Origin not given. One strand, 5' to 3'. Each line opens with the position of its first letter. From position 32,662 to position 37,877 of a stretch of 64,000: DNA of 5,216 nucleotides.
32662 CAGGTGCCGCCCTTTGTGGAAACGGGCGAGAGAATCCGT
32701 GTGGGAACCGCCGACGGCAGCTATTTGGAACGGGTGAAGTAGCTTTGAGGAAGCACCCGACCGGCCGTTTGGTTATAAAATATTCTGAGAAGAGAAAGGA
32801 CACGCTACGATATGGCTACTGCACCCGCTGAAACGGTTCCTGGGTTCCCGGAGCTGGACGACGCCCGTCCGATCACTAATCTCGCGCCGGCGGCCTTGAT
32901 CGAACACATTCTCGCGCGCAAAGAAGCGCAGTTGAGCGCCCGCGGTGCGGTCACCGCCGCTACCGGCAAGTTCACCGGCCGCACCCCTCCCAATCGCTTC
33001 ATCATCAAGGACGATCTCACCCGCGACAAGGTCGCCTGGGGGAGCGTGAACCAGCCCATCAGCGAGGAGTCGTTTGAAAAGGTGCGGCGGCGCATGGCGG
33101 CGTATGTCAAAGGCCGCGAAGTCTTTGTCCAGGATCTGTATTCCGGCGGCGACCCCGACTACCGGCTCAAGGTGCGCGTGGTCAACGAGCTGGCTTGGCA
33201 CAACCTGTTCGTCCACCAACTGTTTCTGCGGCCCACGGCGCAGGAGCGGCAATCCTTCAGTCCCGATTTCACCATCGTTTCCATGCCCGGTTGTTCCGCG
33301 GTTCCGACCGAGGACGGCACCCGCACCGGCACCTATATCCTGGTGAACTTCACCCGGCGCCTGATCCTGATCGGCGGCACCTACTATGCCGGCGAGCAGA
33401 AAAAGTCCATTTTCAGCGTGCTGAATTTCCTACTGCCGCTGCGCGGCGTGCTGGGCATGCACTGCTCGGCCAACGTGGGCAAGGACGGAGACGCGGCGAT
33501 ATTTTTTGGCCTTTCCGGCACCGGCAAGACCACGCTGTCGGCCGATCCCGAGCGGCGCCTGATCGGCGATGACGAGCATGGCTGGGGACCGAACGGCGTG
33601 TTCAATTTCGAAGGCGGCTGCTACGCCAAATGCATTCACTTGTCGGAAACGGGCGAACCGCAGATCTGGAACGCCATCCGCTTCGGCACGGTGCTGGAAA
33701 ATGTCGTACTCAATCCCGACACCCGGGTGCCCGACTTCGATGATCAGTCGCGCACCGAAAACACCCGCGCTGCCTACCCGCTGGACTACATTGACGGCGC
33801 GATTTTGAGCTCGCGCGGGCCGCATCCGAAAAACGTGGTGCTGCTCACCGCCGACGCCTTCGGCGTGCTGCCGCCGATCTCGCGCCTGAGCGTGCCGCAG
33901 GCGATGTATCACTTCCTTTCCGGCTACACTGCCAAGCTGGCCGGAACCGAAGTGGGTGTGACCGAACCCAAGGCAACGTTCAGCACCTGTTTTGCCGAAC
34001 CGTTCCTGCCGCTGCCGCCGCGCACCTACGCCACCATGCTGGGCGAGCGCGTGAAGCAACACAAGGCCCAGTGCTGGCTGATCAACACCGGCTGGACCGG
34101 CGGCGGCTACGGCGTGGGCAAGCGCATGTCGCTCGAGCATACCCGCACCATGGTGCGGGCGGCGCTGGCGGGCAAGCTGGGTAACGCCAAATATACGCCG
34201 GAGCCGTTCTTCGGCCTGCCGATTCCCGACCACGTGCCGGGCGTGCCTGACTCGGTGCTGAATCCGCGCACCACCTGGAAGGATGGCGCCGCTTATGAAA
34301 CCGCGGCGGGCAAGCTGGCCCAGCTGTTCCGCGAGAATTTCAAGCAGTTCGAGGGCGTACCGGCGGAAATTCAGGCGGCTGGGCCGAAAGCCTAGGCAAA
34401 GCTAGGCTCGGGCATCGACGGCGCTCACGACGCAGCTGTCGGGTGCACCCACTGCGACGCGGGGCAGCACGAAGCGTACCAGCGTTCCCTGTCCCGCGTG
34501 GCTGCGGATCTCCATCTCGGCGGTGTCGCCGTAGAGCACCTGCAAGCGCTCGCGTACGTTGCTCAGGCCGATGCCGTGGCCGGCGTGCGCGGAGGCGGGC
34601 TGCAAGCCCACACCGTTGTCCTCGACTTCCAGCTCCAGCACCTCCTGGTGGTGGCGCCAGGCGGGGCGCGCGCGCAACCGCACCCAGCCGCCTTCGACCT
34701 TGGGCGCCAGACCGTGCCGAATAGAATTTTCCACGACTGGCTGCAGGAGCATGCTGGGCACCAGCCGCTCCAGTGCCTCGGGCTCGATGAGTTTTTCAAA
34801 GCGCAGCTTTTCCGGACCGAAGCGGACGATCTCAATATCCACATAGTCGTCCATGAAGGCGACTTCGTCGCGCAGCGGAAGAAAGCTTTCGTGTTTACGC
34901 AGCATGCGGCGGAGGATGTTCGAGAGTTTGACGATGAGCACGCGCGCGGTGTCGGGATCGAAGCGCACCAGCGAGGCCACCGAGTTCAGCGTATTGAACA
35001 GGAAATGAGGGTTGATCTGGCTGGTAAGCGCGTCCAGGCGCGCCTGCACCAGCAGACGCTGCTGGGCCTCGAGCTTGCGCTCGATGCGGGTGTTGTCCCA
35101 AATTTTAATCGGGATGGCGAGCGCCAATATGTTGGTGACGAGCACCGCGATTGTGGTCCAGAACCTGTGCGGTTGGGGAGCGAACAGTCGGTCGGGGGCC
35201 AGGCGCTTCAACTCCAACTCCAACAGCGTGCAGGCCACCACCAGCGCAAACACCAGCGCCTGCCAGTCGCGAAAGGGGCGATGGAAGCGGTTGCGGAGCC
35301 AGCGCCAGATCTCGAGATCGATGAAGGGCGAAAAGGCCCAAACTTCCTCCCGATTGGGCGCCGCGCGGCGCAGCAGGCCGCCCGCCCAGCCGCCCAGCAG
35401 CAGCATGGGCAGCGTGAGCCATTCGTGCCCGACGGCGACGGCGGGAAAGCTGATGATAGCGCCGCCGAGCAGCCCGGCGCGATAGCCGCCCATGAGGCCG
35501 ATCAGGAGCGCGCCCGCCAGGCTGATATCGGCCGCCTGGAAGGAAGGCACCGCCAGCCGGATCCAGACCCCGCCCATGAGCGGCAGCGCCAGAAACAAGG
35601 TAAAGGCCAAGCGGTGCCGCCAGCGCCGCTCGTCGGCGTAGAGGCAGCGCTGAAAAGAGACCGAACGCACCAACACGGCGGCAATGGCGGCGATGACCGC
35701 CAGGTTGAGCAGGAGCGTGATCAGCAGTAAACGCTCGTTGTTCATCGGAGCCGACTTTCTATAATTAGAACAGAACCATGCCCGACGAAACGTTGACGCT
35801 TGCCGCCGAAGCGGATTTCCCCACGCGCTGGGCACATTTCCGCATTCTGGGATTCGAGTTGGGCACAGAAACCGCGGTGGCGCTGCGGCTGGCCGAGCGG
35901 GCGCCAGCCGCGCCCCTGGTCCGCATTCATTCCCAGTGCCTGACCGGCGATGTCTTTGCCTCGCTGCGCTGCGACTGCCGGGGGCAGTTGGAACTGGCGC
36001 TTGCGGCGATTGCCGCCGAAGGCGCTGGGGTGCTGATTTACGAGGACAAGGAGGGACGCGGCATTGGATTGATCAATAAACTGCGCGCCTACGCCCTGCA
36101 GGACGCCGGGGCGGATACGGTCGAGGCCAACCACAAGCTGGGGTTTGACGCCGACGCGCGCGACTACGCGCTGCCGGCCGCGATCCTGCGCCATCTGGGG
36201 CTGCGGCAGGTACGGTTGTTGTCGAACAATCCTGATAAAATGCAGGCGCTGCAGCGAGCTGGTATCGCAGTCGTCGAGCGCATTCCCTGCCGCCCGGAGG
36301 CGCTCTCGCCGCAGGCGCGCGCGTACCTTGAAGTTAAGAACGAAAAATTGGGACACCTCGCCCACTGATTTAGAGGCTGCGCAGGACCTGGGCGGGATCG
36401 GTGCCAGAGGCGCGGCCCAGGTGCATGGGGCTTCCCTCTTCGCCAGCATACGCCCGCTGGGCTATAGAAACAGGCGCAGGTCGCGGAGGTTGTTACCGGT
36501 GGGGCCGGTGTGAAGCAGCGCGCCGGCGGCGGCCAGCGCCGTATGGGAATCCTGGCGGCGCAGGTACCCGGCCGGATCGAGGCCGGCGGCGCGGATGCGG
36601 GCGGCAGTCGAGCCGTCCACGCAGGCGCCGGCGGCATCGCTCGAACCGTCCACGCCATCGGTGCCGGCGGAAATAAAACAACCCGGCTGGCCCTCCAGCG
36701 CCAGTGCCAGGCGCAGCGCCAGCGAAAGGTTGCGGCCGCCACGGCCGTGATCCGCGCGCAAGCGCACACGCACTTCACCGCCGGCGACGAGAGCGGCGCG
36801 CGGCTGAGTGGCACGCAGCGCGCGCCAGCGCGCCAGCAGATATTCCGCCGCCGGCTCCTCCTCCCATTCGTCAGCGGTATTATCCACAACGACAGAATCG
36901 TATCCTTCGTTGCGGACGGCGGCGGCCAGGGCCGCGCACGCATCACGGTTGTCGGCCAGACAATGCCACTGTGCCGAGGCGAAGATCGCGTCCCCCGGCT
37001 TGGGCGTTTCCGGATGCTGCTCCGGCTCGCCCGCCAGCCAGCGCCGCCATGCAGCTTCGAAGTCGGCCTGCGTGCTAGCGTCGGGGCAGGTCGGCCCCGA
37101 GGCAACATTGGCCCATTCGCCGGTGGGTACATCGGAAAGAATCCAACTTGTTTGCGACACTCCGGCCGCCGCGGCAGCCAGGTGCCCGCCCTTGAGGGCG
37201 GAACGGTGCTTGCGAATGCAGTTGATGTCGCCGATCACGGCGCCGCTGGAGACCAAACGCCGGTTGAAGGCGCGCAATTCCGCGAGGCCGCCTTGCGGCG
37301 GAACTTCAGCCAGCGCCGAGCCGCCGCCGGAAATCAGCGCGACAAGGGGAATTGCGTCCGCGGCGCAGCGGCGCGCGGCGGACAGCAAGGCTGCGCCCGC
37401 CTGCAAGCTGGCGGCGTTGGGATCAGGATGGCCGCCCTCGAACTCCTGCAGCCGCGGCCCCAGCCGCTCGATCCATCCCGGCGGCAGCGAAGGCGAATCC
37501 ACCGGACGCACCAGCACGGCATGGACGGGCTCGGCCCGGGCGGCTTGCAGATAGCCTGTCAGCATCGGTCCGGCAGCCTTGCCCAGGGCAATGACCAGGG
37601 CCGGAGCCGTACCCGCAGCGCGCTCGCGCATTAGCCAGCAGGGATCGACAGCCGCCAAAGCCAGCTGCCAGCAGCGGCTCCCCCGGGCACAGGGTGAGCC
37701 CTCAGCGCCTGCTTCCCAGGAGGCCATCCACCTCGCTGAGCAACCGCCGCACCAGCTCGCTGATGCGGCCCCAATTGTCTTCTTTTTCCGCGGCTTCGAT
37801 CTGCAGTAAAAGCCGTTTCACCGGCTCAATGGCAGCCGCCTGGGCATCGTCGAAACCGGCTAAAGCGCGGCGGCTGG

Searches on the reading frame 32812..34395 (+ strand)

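Call 41: search_protein_families(library=pfam, proteins=[window:32812-34395:+], max_evalue=0.001)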
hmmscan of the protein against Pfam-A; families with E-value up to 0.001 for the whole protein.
window:32812-34395:+ (527 aa): 1 family
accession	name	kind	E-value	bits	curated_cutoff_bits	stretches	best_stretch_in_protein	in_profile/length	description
PF01293.25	PEPCK_ATP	-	2.8e-217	722.4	26.5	1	21-480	4-464/465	Phosphoenolpyruvate carboxykinase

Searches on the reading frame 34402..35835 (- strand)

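Call 41: search_protein_families(library=pfam, proteins=[window:34402-35835:-], max_evalue=0.001)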
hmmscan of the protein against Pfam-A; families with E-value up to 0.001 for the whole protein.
window:34402-35835:- (477 aa): 2 families
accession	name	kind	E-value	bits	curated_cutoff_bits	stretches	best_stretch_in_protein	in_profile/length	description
PF06580.19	His_kinase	-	7.5e-24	84.2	25.2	1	265-340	1-78/81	Histidine kinase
PF02518.31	HATPase_c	-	6.7e-12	46.3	26.4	1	363-459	9-109/111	Histidine kinase-, DNA gyrase B-, and HSP90-like ATPase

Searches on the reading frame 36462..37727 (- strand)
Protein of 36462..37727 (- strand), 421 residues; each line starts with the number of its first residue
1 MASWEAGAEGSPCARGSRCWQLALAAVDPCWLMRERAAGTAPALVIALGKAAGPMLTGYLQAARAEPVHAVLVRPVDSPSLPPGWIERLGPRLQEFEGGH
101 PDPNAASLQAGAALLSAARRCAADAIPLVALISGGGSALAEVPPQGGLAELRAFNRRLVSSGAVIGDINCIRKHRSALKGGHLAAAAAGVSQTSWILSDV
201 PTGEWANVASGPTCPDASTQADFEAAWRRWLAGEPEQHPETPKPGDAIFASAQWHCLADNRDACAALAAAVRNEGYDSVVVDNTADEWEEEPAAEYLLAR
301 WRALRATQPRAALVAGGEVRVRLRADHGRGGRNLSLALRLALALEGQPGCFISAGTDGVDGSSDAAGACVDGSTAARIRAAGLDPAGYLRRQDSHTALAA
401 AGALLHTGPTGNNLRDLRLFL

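Call 41: search_protein_families(library=pfam, proteins=[window:36462-37727:-], max_evalue=0.001)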
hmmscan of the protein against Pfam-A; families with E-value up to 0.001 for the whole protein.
window:36462-37727:- (421 aa): 2 families
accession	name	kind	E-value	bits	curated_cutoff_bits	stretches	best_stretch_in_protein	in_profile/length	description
PF13660.11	DUF4147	-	1.7e-43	149.2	23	1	28-229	14-219/234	Domain of unknown function (DUF4147)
PF05161.18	MOFRL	-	6.9e-32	110.3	28.3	1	312-416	2-106/106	MOFRL family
